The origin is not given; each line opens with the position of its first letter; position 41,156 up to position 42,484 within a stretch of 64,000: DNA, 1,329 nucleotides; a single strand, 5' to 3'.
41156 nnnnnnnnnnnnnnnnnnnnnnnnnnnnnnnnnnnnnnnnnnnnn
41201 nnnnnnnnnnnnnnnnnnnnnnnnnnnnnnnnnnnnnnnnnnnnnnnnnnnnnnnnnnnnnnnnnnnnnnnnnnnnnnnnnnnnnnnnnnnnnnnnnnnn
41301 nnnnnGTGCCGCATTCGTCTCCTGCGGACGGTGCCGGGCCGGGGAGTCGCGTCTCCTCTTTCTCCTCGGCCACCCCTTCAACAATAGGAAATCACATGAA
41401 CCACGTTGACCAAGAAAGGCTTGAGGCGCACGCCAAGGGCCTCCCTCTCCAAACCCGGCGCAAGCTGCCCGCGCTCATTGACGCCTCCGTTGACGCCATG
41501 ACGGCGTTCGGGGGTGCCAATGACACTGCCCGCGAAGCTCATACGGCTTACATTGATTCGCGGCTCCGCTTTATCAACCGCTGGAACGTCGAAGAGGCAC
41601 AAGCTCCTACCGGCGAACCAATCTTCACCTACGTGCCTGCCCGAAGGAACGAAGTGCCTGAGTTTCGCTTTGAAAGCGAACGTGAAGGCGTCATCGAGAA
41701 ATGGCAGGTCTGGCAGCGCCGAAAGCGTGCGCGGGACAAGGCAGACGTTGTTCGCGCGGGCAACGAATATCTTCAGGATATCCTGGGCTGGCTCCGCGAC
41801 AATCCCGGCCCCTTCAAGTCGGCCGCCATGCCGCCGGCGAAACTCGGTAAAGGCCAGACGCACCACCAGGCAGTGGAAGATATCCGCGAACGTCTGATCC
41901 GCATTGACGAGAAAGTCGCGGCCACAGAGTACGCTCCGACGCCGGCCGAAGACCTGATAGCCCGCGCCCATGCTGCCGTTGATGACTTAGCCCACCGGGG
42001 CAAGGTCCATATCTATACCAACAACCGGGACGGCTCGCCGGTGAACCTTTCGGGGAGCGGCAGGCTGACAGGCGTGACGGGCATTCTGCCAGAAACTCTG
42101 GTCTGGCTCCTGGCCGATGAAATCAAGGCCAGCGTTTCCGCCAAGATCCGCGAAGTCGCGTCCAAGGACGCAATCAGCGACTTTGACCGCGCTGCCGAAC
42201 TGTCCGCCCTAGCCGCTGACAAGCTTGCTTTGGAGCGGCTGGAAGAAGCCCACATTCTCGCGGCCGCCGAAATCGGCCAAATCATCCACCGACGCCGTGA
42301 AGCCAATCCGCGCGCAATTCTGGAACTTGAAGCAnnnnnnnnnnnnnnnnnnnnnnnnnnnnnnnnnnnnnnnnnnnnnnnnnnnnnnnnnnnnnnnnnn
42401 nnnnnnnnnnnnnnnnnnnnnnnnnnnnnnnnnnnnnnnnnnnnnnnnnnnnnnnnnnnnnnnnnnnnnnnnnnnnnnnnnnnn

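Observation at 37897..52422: A 13.5-kb integrative element sits in frame inside the prophage major capsid gene, flanked by 12-bp direct repeats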

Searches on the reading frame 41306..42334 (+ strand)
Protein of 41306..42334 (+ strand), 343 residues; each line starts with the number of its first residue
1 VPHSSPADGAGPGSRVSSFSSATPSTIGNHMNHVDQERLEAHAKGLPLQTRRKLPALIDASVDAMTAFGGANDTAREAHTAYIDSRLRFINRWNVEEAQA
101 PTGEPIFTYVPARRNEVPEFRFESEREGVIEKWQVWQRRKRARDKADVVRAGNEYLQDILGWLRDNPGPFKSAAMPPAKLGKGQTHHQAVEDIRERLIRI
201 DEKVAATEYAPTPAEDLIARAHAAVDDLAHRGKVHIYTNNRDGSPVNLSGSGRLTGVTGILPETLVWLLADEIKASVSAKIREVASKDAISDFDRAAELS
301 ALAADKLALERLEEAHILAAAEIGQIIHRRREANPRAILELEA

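Call 12: search_protein_families(library=pfam, proteins=[window:41306-42334:+], max_evalue=0.01)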
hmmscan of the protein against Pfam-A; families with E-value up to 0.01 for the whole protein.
window:41306-42334:+ (343 aa): 2 families
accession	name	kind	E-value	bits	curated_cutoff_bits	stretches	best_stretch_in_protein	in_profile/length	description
PF22905.2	Hydro_N_hd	-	0.0048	17.3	27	0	31-101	3-74/195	Hydrolase N-terminal helical domain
PF13472.12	Lipase_GDSL_2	-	0.0078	17.2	32.9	0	48-165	49-162/178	GDSL-like Lipase/Acylhydrolase family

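Call 27: search_protein_families(library=phrogs, proteins=[window:41306-42334:+], max_evalue=0.001)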
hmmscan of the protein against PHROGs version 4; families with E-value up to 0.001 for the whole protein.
window:41306-42334:+ (343 aa): 0 families

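Call 41: find_related_loci(query=window:41306-42334:+, collection=viral_contigs, flank=10000)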
Query window:41306-42334:+ (343 aa) in viral_contigs; peptide patterns used: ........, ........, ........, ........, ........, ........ (x = any residue, [..] = any of these).
8 stretches matched a pattern, but none encodes a relative of the query by tblastn (E <= 1e-3).

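Call 43: find_homologous_proteins(query=window:41306-42334:+, max_evalue=0.00001)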
Query window:41306-42334:+ (343 aa): 16 proteins with E <= 0.00001 among 8000 candidates.
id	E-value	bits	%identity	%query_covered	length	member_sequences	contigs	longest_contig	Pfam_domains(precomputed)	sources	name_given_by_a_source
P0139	7.4e-201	684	100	91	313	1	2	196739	-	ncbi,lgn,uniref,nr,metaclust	ncbi:hypothetical protein [Shinella sp. DD12]|uniref:hypothetical protein n=1 Tax=Shinella sp. DD12 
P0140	8.6e-139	480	70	91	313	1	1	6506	-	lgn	-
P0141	2.9e-134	466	70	91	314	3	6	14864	-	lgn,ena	-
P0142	9.4e-131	454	70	91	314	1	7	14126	-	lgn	-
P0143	1.5e-56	210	41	91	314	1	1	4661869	-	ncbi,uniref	ncbi:hypothetical protein ACK6D9_12200 [Hoeflea sp. Naph1]|uniref:hypothetical protein n=1 Tax=Hoefl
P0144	2.3e-56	210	42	91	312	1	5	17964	-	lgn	-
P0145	1.4e-55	207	42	91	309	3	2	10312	-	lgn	-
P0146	6.6e-52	195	41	91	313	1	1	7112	-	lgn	-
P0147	3.8e-49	186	41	91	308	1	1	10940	-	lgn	-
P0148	5.8e-45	172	39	91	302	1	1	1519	-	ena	-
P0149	6.0e-19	87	32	87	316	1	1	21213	-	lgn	-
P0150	3.3e-17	81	34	59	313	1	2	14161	-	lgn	-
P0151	2.1e-16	78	30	86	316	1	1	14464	-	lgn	-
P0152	2.3e-16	78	31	86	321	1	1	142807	-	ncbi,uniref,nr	ncbi:hypothetical protein PZ895_11390 [Mesorhizobium sp. YIM 152430]|uniref:hypothetical protein n=1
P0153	5.8e-16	77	29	87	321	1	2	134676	-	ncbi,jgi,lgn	jgi:hypothetical protein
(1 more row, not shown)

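Call 44: find_encoding_contigs(protein=P0141, flank=10000, max_places=3)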
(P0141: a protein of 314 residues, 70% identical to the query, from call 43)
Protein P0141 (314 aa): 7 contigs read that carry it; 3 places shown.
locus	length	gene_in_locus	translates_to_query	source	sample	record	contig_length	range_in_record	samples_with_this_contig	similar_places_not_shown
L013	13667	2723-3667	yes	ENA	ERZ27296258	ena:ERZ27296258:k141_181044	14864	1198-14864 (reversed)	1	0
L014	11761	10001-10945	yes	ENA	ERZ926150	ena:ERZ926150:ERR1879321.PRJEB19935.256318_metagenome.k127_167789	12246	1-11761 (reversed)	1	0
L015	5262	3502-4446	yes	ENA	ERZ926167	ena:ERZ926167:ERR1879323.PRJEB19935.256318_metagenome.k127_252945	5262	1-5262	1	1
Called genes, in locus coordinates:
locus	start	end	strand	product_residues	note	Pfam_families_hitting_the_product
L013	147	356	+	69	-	-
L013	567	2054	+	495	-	-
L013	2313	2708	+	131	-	-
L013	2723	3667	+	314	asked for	-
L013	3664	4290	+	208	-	PF00574:CLP_protease, PF01972:SDH_protease (weak)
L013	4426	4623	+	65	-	-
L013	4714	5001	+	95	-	PF10109:Phage_TAC_7 (weak)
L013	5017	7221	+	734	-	PF10145:PhageMin_Tail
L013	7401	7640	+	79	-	-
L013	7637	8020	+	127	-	-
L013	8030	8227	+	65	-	-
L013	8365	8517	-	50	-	-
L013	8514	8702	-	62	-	-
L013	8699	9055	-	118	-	-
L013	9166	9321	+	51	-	-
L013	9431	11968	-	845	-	PF07549:Sec_GG (weak), PF21760:SecD_1st, PF22599:SecDF_P1_head, PF02355:SecD_SecF_C, PF07549:Sec_GG, PF02355:SecD_SecF_C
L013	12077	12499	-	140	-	-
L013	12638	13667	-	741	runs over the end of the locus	?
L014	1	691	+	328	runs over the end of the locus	PF00248:Aldo_ket_red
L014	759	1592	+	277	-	PF00497:SBP_bac_3, PF10613:Lig_chan-Glu_bd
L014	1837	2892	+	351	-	PF00126:HTH_1, PF03466:LysR_substrate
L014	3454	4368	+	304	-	PF22022:Phage_int_M, PF00589:Phage_integrase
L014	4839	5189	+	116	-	-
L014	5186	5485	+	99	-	-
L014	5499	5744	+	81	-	-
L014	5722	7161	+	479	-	-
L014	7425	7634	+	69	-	-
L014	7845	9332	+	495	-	-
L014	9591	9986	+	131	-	-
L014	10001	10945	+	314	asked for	-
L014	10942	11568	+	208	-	PF00574:CLP_protease, PF01972:SDH_protease (weak)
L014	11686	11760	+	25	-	?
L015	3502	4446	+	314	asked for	-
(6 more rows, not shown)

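Call 45: find_encoding_contigs(protein=P0143, flank=10000, max_places=2)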
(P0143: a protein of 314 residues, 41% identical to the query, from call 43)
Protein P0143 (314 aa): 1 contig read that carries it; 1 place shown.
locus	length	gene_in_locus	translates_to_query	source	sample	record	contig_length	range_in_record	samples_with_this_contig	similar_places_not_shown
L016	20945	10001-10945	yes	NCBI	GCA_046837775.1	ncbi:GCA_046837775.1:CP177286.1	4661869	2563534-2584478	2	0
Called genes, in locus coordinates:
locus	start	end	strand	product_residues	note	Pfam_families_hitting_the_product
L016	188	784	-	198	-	-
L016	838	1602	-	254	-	PF01513:NAD_kinase (faint), PF20143:NAD_kinase_C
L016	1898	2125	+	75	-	-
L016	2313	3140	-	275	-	PF00857:Isochorismatase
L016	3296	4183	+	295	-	PF12852:Cupin_6, PF12833:HTH_18, PF00165:HTH_AraC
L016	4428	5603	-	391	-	PF00589:Phage_integrase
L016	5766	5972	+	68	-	PF12728:HTH_17 (weak)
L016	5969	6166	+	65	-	-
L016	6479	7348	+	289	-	-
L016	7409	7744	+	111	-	-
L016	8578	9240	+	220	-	-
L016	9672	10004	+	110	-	-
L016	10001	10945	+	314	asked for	-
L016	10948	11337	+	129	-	-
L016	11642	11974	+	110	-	-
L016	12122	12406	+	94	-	PF10109:Phage_TAC_7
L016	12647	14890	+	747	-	PF10145:PhageMin_Tail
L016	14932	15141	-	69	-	-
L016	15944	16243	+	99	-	-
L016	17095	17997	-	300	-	PF08032:SpoU_sub_bind, PF00588:SpoU_methylase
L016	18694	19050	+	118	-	-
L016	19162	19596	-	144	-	-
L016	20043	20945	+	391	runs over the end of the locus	PF00009:GTP_EFTU, PF03144:GTP_EFTU_D2, PF03143:GTP_EFTU_D3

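Call 46: find_encoding_contigs(protein=P0152, flank=10000, max_places=2)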
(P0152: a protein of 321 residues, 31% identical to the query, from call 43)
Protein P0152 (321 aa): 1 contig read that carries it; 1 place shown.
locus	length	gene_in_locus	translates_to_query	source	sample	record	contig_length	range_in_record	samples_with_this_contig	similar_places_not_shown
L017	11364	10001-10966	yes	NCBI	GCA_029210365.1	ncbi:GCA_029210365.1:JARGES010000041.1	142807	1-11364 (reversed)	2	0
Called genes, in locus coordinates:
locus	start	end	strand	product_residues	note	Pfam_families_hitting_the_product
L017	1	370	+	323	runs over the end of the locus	PF00108:Thiolase_N (faint), PF08545:ACP_syn_III, PF08541:ACP_syn_III_C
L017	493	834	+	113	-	PF00216:Bac_DNA_binding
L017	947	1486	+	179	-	PF00376:MerR (weak), PF13411:MerR_1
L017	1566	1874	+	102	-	-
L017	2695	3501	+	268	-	PF00589:Phage_integrase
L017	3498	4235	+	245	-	-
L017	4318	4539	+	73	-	PF12728:HTH_17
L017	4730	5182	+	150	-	PF11300:DUF3102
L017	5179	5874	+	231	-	PF07120:DUF1376 (weak)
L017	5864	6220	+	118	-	-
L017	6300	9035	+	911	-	PF10145:PhageMin_Tail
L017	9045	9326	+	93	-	PF10109:Phage_TAC_7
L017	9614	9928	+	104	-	-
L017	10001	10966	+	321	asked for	-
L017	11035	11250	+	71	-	-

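Call 55: find_related_loci(query=A1, collection=genome_contigs, flank=10000)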
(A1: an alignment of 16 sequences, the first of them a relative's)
Query A1 (313 aa) in genome_contigs; peptide patterns used: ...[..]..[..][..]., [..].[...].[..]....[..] (x = any residue, [..] = any of these).
63 stretches matched a pattern; 6 encode a relative of the query (tblastn E <= 1e-3); 6 distinct loci.
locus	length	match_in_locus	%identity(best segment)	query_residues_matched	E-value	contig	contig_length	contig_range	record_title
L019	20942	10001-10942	42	1-312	2e-62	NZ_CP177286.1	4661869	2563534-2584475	Hoeflea sp. Naph1 chromosome, complete genome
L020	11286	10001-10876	32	16-311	1e-23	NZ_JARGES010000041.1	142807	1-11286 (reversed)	Mesorhizobium sp. YIM 152430 Scaffold41, whole genome shotgun sequence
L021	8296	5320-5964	32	112-311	4e-23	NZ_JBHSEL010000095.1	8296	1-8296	Daeguia caeni strain CCUG 54520 soapdenovo_K_83_95, whole genome shotgun sequence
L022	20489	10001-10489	37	149-313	6e-11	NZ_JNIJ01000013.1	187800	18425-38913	Bradyrhizobium sp. URHD0069 N554DRAFT_scaffold00010.10_C, whole genome shotgun sequence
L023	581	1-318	36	198-311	6e-9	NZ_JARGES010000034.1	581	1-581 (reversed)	Mesorhizobium sp. YIM 152430 Scaffold34, whole genome shotgun sequence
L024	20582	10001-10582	30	132-311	3e-8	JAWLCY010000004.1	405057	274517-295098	MAG: Saliniramus sp. isolate 15dZY3.bin.75 NODE_28_length_405057_cov_25.574897, whole genome shotgun sequence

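Call 63: predict_structure(alignment_id=A1)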
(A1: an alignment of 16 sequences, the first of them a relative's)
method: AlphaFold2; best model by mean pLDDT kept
length: 313 residues; sequences in the alignment: 16
mean_pLDDT: 86.4   pTM: 0.67
mean pLDDT of the five models: 86.4, 86.2, 85.7, 85.7, 84.4
residues with pLDDT >= 90: 151; 70-90: 138; 50-70: 20; < 50: 4
segments of 3 or more residues with pLDDT < 50: none
pLDDT, mean of each block of 10 residues (from residue 1): 68 81 85 91 97 95 91 91 68 92 97 92 86 82 81 90 95 93 92 92 82 72 54 85 94 89 92 93 91 86 86 66
secondary structure, 60 per line:
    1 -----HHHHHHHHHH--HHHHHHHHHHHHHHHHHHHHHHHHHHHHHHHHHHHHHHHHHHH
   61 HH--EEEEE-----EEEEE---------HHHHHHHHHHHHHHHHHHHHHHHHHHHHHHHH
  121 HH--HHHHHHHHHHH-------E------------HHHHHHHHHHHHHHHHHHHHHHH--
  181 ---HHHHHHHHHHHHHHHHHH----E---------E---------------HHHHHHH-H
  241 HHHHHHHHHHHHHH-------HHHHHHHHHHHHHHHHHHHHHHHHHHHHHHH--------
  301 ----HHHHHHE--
elements in order: H6-15 H18-62 E65-69 E75-79 H89-122 H125-135 H156-178 H184-201 H232-238 H240-254 H262-292 H305-310

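Call 68: fold_search(model_id=the predicted structure, library=pdb)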
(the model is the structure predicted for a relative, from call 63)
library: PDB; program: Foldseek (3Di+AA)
matches with E <= 10: 154; with E <= 0.001: 0
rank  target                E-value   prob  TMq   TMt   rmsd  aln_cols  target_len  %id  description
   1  6h2f_D                3.1e-01  0.35  0.22  0.21  20.2       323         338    9  Structure of the pre-pore AhlB of the tripartite alpha-pore forming toxin, AHL, from Aeromonas hydrophila. (released 2019-07-10)
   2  6grj_F                4.0e-01  0.30  0.21  0.21  20.9       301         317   11  Structure of the AhlB pore of the tripartite alpha-pore forming toxin, AHL, from Aeromonas hydrophila. (released 2019-07-03)
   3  9ocj_B                4.2e-01  0.15  0.20  0.12  27.1       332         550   10  Transporter associated with antigen processing (TAP) bound to the viral protein CPXV012 in the outward-facing open sta (released 2025-09-10)
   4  6grj_I                4.9e-01  0.28  0.21  0.21  21.2       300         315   11  Structure of the AhlB pore of the tripartite alpha-pore forming toxin, AHL, from Aeromonas hydrophila. (released 2019-07-03)
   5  6h2f_J                4.9e-01  0.23  0.22  0.20  21.1       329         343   11  Structure of the pre-pore AhlB of the tripartite alpha-pore forming toxin, AHL, from Aeromonas hydrophila. (released 2019-07-10)
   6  6h2f_H                6.1e-01  0.20  0.20  0.19  21.1       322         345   10  Structure of the pre-pore AhlB of the tripartite alpha-pore forming toxin, AHL, from Aeromonas hydrophila. (released 2019-07-10)
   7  9vre                  7.5e-01  0.09  0.18  0.07  31.8       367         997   10  Cryo-EM structure of rice multidrug resistance protein 5 (MRP5) with InsP6 in state B (released 2026-04-01)
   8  6grj_D                9.2e-01  0.18  0.21  0.20  21.1       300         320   11  Structure of the AhlB pore of the tripartite alpha-pore forming toxin, AHL, from Aeromonas hydrophila. (released 2019-07-03)
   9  6h2f_B                9.7e-01  0.18  0.22  0.21  20.7       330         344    9  Structure of the pre-pore AhlB of the tripartite alpha-pore forming toxin, AHL, from Aeromonas hydrophila. (released 2019-07-10)
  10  8z9a_A                1.0e+00  0.04  0.11  0.09  28.9       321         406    8  Cryo-EM structure of the insect olfactory receptor OR5-Orco heterocomplex from Acyrthosiphon pisum bound with geranyl  (released 2024-06-19)
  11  7a0g_BBB              1.3e+00  0.16  0.25  0.24  21.1       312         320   10  Structure of the SmhB pore of the tripartite alpha-pore forming toxin, Smh, from Serratia marcescens. (released 2021-03-31)
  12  6grj_B                1.3e+00  0.14  0.21  0.20  20.8       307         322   11  Structure of the AhlB pore of the tripartite alpha-pore forming toxin, AHL, from Aeromonas hydrophila. (released 2019-07-03)
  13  6ks8_a                1.3e+00  0.05  0.09  0.06  25.2       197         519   12  TRiC at 0.1 mM ADP-AlFx, Conformation 4, 0.1-C4 (released 2019-09-18)
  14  1qoy                  1.4e+00  0.16  0.25  0.26  22.8       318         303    9  E.coli Hemolysin E (HlyE, ClyA, SheA) (released 2000-01-23)
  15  8to0_z3               1.4e+00  0.08  0.17  0.20  27.9       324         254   11  48-nm repeating structure of doublets from mouse sperm flagella (released 2023-11-01)
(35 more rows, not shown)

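Call 93: search_dna_similar(query=window:41396-42334:+, collection=phages, mode=protein, max_evalue=0.001, max_rows=15)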
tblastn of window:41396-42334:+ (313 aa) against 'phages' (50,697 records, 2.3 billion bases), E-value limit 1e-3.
No match.

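Call 94: search_dna_similar(query=window:41396-42334:+, collection=plasmids, mode=protein, max_evalue=0.001, max_rows=15)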
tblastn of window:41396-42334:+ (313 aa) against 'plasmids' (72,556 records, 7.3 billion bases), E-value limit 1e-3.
No match.
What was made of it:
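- Tried and rejected: No match in the phage or plasmid collections (calls 93, 94), and none in IMG/VR with the single sequence (call 41).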

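Call 96: search_protein_families(library=padloc, proteins=[window:41396-42334:+], max_evalue=0.01)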
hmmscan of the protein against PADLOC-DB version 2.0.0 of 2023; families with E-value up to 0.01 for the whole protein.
window:41396-42334:+ (313 aa): 0 families

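Call 115: search_protein_representatives(alignment_id=A1)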
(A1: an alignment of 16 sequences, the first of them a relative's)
Query: 16 sequences, 310 profile positions. Proteins with E-value up to 0.001 (for the whole library): 2938; up to 1e-10: 1325; up to 1e-30: 114. The best 150 are listed.
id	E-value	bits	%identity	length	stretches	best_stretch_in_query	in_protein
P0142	1.9e-127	441.6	-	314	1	1-309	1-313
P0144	6.9e-119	413.5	-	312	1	1-309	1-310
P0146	1.1e-111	389.8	-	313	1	1-309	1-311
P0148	3.6e-107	375.0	-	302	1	1-309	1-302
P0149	1.9e-98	346.4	-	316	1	3-309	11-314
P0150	9.6e-93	327.6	-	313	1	6-309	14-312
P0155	2.3e-90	319.8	-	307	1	5-309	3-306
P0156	2.2e-81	290.3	-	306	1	1-309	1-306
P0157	1.6e-78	280.9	-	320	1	1-309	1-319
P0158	5.4e-76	272.6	-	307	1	10-309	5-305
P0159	1.6e-72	261.2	-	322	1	11-309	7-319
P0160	1.1e-71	258.4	-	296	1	1-309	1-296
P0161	4.1e-69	250.0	-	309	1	10-309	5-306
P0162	1.8e-67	244.6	-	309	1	10-309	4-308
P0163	1.4e-66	241.7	-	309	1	8-309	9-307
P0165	1.1e-61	225.6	-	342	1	14-309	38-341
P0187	2.7e-50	188.2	-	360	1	5-309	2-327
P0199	5.2e-47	177.4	-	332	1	10-309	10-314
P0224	1.6e-40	156.1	-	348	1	14-309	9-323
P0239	2.0e-34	136.0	-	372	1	13-307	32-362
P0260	4.5e-31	125.0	-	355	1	13-308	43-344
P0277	2.9e-29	119.1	-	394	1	11-308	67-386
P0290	1.2e-28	117.1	-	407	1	19-308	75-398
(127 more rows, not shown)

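Call 118: search_protein_families(library=phrogs, alignment_id=A3, max_evalue=0.001)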
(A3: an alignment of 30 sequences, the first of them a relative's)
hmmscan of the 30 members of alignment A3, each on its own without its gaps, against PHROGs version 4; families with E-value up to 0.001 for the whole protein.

A. member 1, P0155 (307 aa): 0 families

B. families by the number of members that match (of 30 scanned): 2 families
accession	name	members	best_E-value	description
phrog_10613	-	1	0.00023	tail length tape measure protein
phrog_21850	-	1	0.00039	-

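Call 119: search_protein_families(library=pfam, alignment_id=A3, max_evalue=0.001)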
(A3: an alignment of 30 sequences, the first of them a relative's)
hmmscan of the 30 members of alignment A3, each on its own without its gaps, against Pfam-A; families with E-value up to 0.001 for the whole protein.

A. member 1, P0155 (307 aa): 0 families

B. families by the number of members that match (of 30 scanned): 0 families
